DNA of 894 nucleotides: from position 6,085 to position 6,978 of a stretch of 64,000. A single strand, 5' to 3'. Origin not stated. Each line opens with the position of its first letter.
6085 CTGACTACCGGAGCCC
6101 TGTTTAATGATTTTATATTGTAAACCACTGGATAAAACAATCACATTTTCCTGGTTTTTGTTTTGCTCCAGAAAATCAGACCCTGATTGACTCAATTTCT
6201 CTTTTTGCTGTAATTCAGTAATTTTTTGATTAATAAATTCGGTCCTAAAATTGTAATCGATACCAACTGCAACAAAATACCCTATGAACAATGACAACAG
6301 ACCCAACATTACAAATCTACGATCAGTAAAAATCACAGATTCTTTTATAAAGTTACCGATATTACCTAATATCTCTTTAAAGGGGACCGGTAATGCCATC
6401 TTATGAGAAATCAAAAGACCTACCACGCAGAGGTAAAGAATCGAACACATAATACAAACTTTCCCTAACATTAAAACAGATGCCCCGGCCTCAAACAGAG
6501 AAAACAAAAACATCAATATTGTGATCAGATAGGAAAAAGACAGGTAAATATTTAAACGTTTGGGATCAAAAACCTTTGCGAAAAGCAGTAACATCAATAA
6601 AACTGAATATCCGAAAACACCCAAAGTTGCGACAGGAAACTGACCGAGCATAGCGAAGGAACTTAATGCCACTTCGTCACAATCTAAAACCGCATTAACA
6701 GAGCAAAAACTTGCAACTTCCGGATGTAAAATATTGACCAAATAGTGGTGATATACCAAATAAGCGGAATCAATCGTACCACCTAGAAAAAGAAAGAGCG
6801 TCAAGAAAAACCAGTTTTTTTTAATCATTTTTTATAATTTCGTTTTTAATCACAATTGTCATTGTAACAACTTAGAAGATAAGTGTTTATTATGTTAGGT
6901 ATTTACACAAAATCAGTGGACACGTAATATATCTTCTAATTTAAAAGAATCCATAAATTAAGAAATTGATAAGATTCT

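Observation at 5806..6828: VKOR domain fused to an FKBP-type prolyl isomerase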

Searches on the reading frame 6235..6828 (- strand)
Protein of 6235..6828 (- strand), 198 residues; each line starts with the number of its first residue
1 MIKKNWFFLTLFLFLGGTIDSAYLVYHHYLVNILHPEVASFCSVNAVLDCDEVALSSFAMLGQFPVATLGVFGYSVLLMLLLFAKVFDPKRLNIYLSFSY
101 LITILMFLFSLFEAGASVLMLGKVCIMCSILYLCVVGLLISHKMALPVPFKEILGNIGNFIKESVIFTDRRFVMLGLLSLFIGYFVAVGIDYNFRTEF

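Call 7: find_homologous_proteins(query=window:6235-6828:-)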
Query seq(198 aa) (198 aa): 8 proteins with E <= 0.001 among 392 candidates.
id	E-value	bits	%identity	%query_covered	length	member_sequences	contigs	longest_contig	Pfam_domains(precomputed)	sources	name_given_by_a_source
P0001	4.0e-120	417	100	100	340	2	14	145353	PF07884.20,PF00254.35,PF01346.24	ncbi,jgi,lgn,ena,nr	ncbi:MAG: hypothetical protein HOD92_13105 [Deltaproteobacteria bacterium]|jgi:FKBP-type peptidyl-pr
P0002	3.7e-107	374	90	100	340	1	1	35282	PF07884.20,PF00254.35,PF01346.24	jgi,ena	-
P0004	6.0e-86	305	71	100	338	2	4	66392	PF07884.20,PF00254.35,PF01346.24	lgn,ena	-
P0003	1.9e-85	304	71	100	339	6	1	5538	PF07884.20,PF00254.35,PF01346.24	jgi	jgi:FKBP-type peptidyl-prolyl cis-trans isomerase FklB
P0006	5.2e-40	155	47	89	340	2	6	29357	PF07884.20,PF00254.35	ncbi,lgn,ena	-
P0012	4.0e-39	153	47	89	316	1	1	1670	PF07884.20,PF00254.35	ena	-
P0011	3.4e-33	133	48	77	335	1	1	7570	PF07884.20,PF00254.35,PF01346.24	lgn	-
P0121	8.2e-22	96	34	99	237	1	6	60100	PF07884.20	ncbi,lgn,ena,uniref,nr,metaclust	ncbi:vitamin K epoxide reductase family protein [Desulfobacterium sp. N47]|uniref:Vitamin K epoxide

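Call 23: find_homologous_proteins(query=A3)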
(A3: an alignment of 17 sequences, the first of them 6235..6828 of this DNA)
Query A3 (17 sequences) (198 aa, profile of the alignment): 92 proteins with E <= 0.001 among 8000 candidates.
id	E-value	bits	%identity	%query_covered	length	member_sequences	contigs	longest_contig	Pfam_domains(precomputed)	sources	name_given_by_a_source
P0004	1.2e-70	255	71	100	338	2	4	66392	PF07884.20,PF00254.35,PF01346.24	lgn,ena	-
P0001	6.6e-69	250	100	100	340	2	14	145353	PF07884.20,PF00254.35,PF01346.24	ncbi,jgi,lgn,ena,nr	ncbi:MAG: hypothetical protein HOD92_13105 [Deltaproteobacteria bacterium]|jgi:FKBP-type peptidyl-pr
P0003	2.7e-68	248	71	100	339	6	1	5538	PF07884.20,PF00254.35,PF01346.24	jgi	jgi:FKBP-type peptidyl-prolyl cis-trans isomerase FklB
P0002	1.4e-65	239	90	100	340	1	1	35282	PF07884.20,PF00254.35,PF01346.24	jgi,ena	-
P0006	1.9e-64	235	47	89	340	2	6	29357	PF07884.20,PF00254.35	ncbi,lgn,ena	-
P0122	4.6e-60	221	27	77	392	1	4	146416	PF07884.20,PF13743.13,PF13098.14,PF01323.27,PF13462.13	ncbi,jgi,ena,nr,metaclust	ncbi:MAG: hypothetical protein A2Y25_01720 [Candidatus Melainabacteria bacterium GWF2_37_15]|nr:MAG:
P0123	7.6e-59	217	30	74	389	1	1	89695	PF07884.20,PF13743.13,PF01323.27,PF13462.13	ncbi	-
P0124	7.7e-57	210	31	49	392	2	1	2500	PF07884.20,PF13743.13,PF13098.14,PF01323.27,PF13462.13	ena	-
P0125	6.4e-56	207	29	73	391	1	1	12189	PF07884.20,PF13743.13,PF01323.27,PF13462.13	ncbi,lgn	-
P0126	1.0e-54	203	27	88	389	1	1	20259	PF07884.20,PF13743.13,PF01323.27,PF13462.13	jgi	-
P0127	2.1e-53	199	27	74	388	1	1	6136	PF07884.20,PF13743.13,PF01323.27,PF13462.13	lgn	-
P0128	3.2e-45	172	31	78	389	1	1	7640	PF07884.20,PF13743.13,PF01323.27,PF13462.13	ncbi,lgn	-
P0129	3.9e-45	172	30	85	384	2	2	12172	PF07884.20,PF13743.13,PF01323.27,PF13462.13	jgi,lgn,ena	-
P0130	1.2e-44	170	29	73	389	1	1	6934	PF07884.20,PF13743.13,PF01323.27,PF13462.13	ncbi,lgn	-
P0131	7.9e-44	168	34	69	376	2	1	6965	PF07884.20,PF13743.13,PF01323.27,PF13462.13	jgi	-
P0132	1.1e-43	167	27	96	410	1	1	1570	PF07884.20,PF13743.13,PF01323.27,PF13462.13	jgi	jgi:protein-disulfide isomerase/uncharacterized membrane protein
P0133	5.4e-43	165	31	79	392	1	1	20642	PF07884.20,PF01323.27,PF13462.13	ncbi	-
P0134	2.1e-42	163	30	95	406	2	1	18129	PF07884.20,PF13743.13,PF01323.27,PF13462.13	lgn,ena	-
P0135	4.1e-42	162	29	84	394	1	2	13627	PF07884.20,PF13743.13,PF01323.27,PF13462.13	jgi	-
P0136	2.6e-41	159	30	90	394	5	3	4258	PF07884.20,PF13743.13,PF01323.27,PF13462.13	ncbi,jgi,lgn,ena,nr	ncbi:MAG TPA: hypothetical protein DDW90_10970 [Cyanobacteria bacterium UBA9971]|nr:hypothetical pro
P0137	1.6e-40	157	31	90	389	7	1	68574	PF07884.20,PF13743.13,PF01323.27,PF13462.13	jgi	-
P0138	1.1e-35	141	27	59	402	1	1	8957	PF07884.20,PF01323.27,PF13462.13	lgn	-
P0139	1.2e-35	141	30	57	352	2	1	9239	PF07884.20,PF13743.13,PF01323.27,PF13462.13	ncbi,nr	ncbi:MAG TPA: hypothetical protein DDX14_03910, partial [Cyanobacteria bacterium UBA9579]|nr:hypothe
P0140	5.4e-34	136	30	71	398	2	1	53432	PF07884.20,PF01323.27,PF13462.13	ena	-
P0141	2.3e-33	133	26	85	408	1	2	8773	PF07884.20,PF01323.27,PF13462.13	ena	-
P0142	1.8e-32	131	32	77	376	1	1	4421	PF07884.20,PF13743.13,PF01323.27,PF13462.13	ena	-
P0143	1.0e-31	128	32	51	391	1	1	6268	PF07884.20,PF01323.27,PF13462.13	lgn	-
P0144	1.1e-31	128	27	54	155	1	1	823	PF07884.20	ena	-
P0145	1.2e-31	128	28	79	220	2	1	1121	PF07884.20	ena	-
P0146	1.4e-31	128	28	58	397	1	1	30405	PF07884.20,PF01323.27,PF13462.13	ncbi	-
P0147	3.1e-31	127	26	76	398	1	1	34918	PF07884.20,PF13743.13,PF01323.27,PF13462.13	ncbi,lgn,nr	ncbi:MAG: thioredoxin domain-containing protein [Candidatus Gastranaerophilales bacterium]|nr:thiore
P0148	4.3e-31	126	22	92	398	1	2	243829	PF07884.20,PF01323.27,PF13462.13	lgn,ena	-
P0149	6.4e-31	126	27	82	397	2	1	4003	PF07884.20,PF01323.27,PF13462.13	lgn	-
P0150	7.1e-31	125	28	58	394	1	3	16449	PF07884.20,PF01323.27,PF13462.13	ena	-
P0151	9.8e-31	125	28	68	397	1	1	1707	PF07884.20,PF01323.27,PF13462.13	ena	-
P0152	9.8e-31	125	28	68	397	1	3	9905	PF07884.20,PF01323.27,PF13462.13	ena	-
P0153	9.9e-31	125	28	68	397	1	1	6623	PF07884.20,PF01323.27,PF13462.13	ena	-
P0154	1.0e-30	125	27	79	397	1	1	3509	PF07884.20,PF01323.27,PF13462.13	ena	-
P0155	1.1e-30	125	28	81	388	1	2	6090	PF07884.20,PF13743.13,PF01323.27,PF13462.13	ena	-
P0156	1.1e-30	125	28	68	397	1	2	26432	PF07884.20,PF01323.27,PF13462.13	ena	-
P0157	1.3e-30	124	26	68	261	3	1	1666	PF07884.20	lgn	-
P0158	1.8e-30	124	25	68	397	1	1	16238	PF07884.20,PF01323.27,PF13462.13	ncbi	-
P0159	2.6e-30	124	28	68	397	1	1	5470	PF07884.20,PF01323.27,PF13462.13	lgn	-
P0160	2.8e-30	123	34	59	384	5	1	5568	PF07884.20,PF13743.13,PF01323.27,PF13462.13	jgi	jgi:protein-disulfide isomerase/uncharacterized membrane protein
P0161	2.9e-30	123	36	62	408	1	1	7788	PF07884.20,PF01323.27,PF13462.13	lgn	-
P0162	3.1e-30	123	27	71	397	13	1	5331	PF07884.20,PF13743.13,PF01323.27,PF13462.13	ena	-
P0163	3.2e-30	123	28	68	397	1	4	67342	PF07884.20,PF01323.27,PF13462.13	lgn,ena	-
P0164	3.3e-30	123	29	59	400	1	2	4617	PF07884.20,PF13743.13,PF01323.27,PF13462.13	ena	-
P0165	3.4e-30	123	29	58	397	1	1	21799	PF07884.20,PF01323.27,PF13462.13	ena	-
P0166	3.6e-30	123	25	68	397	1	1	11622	PF07884.20,PF01323.27,PF13462.13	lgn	-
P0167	3.6e-30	123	30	59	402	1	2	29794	PF07884.20,PF01323.27,PF13462.13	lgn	-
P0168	3.9e-30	123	28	68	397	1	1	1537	PF07884.20,PF01323.27,PF13462.13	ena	-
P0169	3.9e-30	123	28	68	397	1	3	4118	PF07884.20,PF01323.27,PF13462.13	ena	-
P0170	4.1e-30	123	27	79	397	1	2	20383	PF07884.20,PF01323.27,PF13462.13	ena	-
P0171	4.2e-30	123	27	79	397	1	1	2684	PF07884.20,PF01323.27,PF13462.13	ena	-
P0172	5.1e-30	123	25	68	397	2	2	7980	PF07884.20,PF01323.27,PF13462.13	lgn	-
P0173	6.0e-30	122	26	68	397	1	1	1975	PF07884.20,PF01323.27,PF13462.13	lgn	-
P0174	6.2e-30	122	26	82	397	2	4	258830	PF07884.20,PF01323.27,PF13462.13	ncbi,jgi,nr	ncbi:MAG: hypothetical protein E7Z90_05860 [Cyanobacteria bacterium SIG29]|nr:hypothetical protein [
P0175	6.5e-30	122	28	68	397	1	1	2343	PF07884.20,PF01323.27,PF13462.13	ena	-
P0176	1.2e-29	121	30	52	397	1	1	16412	PF07884.20,PF01323.27,PF13462.13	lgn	-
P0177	1.2e-29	121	27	82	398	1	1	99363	PF07884.20,PF01323.27,PF13462.13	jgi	-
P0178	1.8e-29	121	25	67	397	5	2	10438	PF07884.20,PF01323.27,PF13462.13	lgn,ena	-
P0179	2.0e-29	121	25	81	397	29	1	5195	PF07884.20,PF01323.27,PF13462.13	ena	-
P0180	2.1e-29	121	26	70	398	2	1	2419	PF07884.20,PF01323.27,PF13462.13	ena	-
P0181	9.7e-29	118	32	67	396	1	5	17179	PF07884.20,PF01323.27,PF13462.13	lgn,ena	-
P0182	1.0e-28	118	29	53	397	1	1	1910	PF07884.20,PF01323.27,PF13462.13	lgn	-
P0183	1.5e-28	118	32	61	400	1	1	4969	PF07884.20,PF01323.27,PF13462.13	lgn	-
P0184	1.6e-28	118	30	61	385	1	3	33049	PF07884.20,PF01323.27,PF13462.13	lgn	-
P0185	5.7e-28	116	30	54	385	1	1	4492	PF07884.20,PF01323.27,PF13462.13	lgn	-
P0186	1.0e-27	115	32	58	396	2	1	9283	PF07884.20,PF01323.27,PF13462.13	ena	-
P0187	1.1e-27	115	29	78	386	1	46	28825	PF07884.20,PF01323.27,PF13462.13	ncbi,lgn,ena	-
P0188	1.2e-27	115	30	79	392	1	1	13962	PF07884.20,PF01323.27,PF13462.13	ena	-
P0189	1.5e-27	115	32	69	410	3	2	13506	PF07884.20,PF13743.13,PF01323.27,PF13462.13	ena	-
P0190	1.6e-27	114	35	69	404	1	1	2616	PF07884.20,PF13462.13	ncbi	-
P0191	1.9e-27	114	31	45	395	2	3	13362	PF07884.20,PF01323.27,PF13462.13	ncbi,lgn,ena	-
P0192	1.9e-27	114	32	68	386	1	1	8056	PF07884.20,PF13743.13,PF01323.27,PF13462.13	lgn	-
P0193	2.2e-27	114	32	47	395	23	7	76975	PF07884.20,PF13743.13,PF01323.27,PF13462.13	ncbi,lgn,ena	-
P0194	3.1e-27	113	38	47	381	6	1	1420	PF07884.20,PF01323.27,PF13462.13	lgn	-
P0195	2.1e-25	107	31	66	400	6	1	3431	PF07884.20,PF01323.27,PF13462.13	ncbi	-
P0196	1.1e-23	102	34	57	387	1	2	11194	PF07884.20,PF13743.13,PF01323.27,PF13462.13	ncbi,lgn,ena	-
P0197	1.7e-23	101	28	61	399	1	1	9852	PF07884.20,PF13462.13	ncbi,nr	ncbi:MAG: thioredoxin domain-containing protein [Acidobacteria bacterium]|nr:thioredoxin domain-cont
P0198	3.5e-22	97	25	40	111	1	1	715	PF07884.20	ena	-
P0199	5.6e-21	93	34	44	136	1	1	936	PF07884.20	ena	-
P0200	4.3e-11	61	30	40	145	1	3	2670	PF07884.20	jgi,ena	-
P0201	4.6e-11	61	30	40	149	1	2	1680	PF07884.20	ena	-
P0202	1.0e-8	53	30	36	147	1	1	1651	PF07884.20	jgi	jgi:uncharacterized membrane protein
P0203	1.5e-8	52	27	67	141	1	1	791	PF07884.20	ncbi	-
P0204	7.8e-8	50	25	47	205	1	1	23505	PF07884.20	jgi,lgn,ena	-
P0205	4.5e-7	48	-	-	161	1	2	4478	PF07884.20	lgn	-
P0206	1.5e-6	46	32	63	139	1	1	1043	PF07884.20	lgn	-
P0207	2.8e-5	42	36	35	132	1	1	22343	PF07884.20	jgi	jgi:vitamin-K-epoxide reductase (warfarin-sensitive)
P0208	3.3e-4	38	31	61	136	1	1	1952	PF07884.20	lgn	-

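Call 26: search_protein_representatives(protein=window:6235-6828:-)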
Query: 198 residues. Proteins with E-value up to 0.001 (for the whole library): 767; up to 1e-10: 43; up to 1e-30: 5. The best 150 are listed.
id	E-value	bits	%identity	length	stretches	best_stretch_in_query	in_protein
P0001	1.3e-120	416.7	100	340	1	1-198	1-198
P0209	8.3e-43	162.9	44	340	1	1-197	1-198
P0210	8.4e-43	162.8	44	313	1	1-197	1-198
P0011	1.1e-33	133.1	46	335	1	1-157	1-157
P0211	8.3e-31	123.7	42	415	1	1-192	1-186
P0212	3.8e-29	118.3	41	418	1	6-189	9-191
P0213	4.3e-27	111.6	42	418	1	4-145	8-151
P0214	6.4e-27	111.0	37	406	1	11-197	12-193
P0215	1.2e-26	110.2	38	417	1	8-194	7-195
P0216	8.4e-25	104.1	36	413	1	1-192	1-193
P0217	9.9e-24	100.6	45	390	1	9-139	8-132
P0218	1.6e-23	99.9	36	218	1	3-196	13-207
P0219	1.9e-23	99.7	40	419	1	10-180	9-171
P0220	1.3e-22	96.9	36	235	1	5-198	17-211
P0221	2.4e-22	96.1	42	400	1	11-140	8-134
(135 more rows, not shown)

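Call 38: search_solved_structures(query=A3, max_evalue=0.01, show_alignments=1)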
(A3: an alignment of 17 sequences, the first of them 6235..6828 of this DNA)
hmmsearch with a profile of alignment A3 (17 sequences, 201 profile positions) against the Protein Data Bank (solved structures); distinct sequences matched with E-value up to 0.01: 7.
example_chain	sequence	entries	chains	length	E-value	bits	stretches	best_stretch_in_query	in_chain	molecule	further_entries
4nv6_A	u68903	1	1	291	4.2e-11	46.1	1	4-158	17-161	VKORC1/thioredoxin domain protein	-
4nv2_A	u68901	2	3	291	4.2e-09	39.5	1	50-158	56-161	VKORC1/thioredoxin domain protein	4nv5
3kp9_A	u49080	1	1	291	5.3e-09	39.2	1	6-158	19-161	VKORC1/thioredoxin domain protein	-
6wv3_A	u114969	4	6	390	2.7e-06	30.3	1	11-153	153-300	Vitamin K epoxide reductase, termini restrained by green fluorescent protein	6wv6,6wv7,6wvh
6wv9_A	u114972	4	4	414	3.3e-05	26.8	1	11-143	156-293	Vitamin K epoxide reductase-like protein, termini restrained by green fluorescent protein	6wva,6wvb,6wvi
6wv4_A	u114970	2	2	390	8.3e-05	25.5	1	74-153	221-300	Vitamin K epoxide reductase Cys43Ser mutant, termini restrained by green fluorescent prote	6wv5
6wv8_A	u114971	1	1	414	0.0024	20.7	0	11-143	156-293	Vitamin K epoxide reductase-like protein, termini restrained by green fluorescent protein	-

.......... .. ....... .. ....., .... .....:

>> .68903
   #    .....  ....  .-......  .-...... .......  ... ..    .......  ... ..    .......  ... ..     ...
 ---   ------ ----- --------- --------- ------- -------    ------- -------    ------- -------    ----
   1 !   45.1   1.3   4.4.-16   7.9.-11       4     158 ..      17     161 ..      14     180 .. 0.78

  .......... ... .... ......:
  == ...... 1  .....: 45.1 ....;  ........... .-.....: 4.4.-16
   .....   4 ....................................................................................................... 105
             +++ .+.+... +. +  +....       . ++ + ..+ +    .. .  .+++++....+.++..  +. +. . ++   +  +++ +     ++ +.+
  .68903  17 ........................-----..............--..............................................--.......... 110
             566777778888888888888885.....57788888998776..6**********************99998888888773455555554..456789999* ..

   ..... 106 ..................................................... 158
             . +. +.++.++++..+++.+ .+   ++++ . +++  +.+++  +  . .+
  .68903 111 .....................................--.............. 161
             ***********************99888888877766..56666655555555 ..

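Call 52: find_encoding_contigs(protein=P0209, flank=8000, max_places=2)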
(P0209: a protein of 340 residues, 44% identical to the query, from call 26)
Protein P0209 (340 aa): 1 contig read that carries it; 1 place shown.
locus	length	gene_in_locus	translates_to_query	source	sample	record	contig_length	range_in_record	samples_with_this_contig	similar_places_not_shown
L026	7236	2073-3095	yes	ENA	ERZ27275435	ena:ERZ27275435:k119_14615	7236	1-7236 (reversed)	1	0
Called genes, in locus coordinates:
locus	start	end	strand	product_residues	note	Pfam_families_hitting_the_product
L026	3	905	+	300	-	?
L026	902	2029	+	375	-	PF00389:2-Hacid_dh, PF02826:2-Hacid_dh_C, PF11890:DUF3410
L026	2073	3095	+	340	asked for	PF07884:VKOR, PF01346:FKBP_N (weak), PF00254:FKBP_C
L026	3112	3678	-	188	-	-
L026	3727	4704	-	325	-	PF03193:RsgA_GTPase (faint), PF02421:FeoB_N (weak), PF01926:MMR_HSR1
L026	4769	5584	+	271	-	PF00027:cNMP_binding, PF13545:HTH_Crp_2, PF00325:Crp (weak)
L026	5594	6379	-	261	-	PF02361:CbiQ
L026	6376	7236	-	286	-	?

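Call 65: predict_structure(alignment_id=A8)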
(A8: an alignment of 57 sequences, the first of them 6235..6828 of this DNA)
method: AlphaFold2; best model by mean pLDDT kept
length: 198 residues; sequences in the alignment: 57
mean_pLDDT: 90.0   pTM: 0.84
mean pLDDT of the five models: 90.0, 88.0, 87.2, 86.8, 86.3
residues with pLDDT >= 90: 137; 70-90: 53; 50-70: 8; < 50: 0
segments of 3 or more residues with pLDDT < 50: none
pLDDT, mean of each block of 10 residues (from residue 1): 95 98 93 87 92 92 88 94 93 94 96 96 96 98 95 91 72 73 78 74
secondary structure, 60 per line:
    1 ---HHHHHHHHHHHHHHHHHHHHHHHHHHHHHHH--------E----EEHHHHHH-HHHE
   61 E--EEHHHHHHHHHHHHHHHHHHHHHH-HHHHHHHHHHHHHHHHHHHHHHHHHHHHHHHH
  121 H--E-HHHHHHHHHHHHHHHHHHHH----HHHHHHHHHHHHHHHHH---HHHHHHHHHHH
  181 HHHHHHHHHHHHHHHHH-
elements in order: H4-34 H50-55 H66-87 H89-121 H126-145 H150-166 H170-197

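Call 68: fold_search(model_id=the predicted structure, library=pdb)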
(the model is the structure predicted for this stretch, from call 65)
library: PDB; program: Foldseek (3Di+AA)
matches with E <= 10: 74; with E <= 0.001: 2
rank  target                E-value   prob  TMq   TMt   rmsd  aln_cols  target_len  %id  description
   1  6wv8                  6.2e-04  1.00  0.59  0.32   3.6       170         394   16  Takifugu rubripes VKOR-like C138S mutant with vitamin K1 (released 2020-11-11)
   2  6wvb                  6.8e-04  1.00  0.59  0.30   5.6       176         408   16  Takifugu rubripes VKOR-like with warfarin (released 2020-11-11)
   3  6wv6                  1.5e-03  1.00  0.56  0.31   3.0       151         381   18  Human VKOR with phenindione (released 2020-11-11)
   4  4nv2                  1.7e-03  1.00  0.51  0.39   7.0       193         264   19  C50A mutant of Synechococcus VKOR, C2221 crystal form (released 2014-02-12)
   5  4nv6                  2.4e-03  1.00  0.50  0.39   7.2       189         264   20  C212A mutant of Synechococcus VKOR (released 2014-02-12)
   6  6wv7_A                2.7e-03  1.00  0.57  0.31   2.9       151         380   18  Human VKOR with Chlorophacinone (released 2020-11-11)
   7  6wv3                  2.8e-03  1.00  0.57  0.31   2.9       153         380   18  Human VKOR with warfarin (released 2020-11-11)
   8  6wv7_B                3.9e-03  1.00  0.56  0.30   3.6       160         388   18  Human VKOR with Chlorophacinone (released 2020-11-11)
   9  4nv5_A                4.5e-03  1.00  0.53  0.42   6.8       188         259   19  C50A mutant of Synechococcus VKOR, C2 crystal form (dehydrated) (released 2014-02-12)
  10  4nv5_B                6.0e-03  1.00  0.50  0.38   8.1       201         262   18  C50A mutant of Synechococcus VKOR, C2 crystal form (dehydrated) (released 2014-02-12)
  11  3kp9                  8.0e-03  1.00  0.45  0.35   8.0       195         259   18  Structure of a bacterial homolog of vitamin K epoxide reductase (released 2010-02-09)
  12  6wv5                  1.5e-01  1.00  0.51  0.29   3.9       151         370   17  Human VKOR C43S mutant with vitamin K1 epoxide (released 2020-11-11)
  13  6wvi                  1.5e-01  0.99  0.49  0.26   8.0       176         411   14  VKOR-like from Takifugu rubripes (released 2020-11-11)
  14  6wv4                  2.7e-01  1.00  0.49  0.28   3.8       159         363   17  Human VKOR C43S with warfarin (released 2020-11-11)
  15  6igl_A                2.0e+00  0.10  0.25  0.14  15.0       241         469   12  Crystal Structure of human ETB receptor in complex with IRL1620 (released 2018-11-21)
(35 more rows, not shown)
